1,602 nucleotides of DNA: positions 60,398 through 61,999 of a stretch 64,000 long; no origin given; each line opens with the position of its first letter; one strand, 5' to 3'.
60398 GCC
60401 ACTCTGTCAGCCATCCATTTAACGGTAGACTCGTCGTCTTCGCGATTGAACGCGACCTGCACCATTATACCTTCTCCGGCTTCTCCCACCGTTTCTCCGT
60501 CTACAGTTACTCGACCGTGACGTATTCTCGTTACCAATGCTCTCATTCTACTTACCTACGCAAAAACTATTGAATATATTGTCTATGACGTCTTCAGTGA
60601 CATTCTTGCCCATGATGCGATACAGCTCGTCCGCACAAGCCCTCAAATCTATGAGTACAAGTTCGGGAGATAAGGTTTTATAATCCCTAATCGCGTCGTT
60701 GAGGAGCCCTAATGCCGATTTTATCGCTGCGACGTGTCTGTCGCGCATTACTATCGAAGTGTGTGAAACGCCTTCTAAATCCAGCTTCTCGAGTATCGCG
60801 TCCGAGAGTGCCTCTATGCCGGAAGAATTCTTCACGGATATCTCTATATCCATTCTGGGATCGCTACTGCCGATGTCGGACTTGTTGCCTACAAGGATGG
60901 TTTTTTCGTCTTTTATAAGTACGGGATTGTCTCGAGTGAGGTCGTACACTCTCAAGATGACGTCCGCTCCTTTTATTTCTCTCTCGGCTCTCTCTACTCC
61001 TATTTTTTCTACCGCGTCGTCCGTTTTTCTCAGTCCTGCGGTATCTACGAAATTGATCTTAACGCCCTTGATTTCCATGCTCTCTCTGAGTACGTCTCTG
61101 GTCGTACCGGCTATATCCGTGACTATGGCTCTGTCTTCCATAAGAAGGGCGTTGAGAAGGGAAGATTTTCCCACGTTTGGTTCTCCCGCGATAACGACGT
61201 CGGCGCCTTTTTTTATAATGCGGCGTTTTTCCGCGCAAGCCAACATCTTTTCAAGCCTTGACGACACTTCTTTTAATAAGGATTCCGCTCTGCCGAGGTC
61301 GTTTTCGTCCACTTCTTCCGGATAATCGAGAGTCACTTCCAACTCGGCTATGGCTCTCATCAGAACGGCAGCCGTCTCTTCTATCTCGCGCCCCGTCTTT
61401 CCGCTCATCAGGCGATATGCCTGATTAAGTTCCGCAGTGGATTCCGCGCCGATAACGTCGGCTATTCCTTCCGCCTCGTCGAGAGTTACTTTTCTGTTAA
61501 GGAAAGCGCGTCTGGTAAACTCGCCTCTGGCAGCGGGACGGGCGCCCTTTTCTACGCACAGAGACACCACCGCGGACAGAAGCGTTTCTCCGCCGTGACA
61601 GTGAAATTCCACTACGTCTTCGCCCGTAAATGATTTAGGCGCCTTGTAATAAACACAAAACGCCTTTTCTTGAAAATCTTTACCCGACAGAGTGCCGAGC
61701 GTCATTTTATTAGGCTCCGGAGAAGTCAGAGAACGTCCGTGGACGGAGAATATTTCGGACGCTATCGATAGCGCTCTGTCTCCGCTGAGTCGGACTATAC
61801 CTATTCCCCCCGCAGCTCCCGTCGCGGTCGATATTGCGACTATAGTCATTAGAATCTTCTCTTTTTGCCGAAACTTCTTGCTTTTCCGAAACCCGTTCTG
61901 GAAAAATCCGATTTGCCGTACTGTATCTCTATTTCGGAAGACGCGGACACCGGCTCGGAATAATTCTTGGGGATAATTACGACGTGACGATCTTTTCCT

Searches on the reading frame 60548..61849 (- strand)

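Call 18: search_protein_families(library=pfam, proteins=[window:60548-61849:-], max_evalue=0.001)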
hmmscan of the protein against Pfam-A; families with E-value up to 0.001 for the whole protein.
window:60548-61849:- (433 aa): 7 families
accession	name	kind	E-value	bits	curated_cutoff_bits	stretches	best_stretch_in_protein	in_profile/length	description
PF12631.12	MnmE_helical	-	3.8e-43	148.5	40.1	1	123-430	1-211/211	MnmE helical domain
PF10396.14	TrmE_N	-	4.3e-36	124.1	29.8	1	2-120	1-117/117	GTP-binding protein TrmE N-terminus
PF01926.29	MMR_HSR1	-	1.9e-23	83.2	21.9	1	217-307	1-87/113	50S ribosome-binding GTPase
PF02421.24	FeoB_N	-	6.5e-07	29.4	27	1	218-303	3-87/156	Ferrous iron transport protein B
PF00071.28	Ras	-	2.7e-05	24.2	21.6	0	218-308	2-85/162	Ras family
PF00350.29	Dynamin_N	-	0.00026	21.5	27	0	218-251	1-33/168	Dynamin family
PF04548.22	AIG1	-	0.00027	20.7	27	1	218-306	3-95/212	AIG1 family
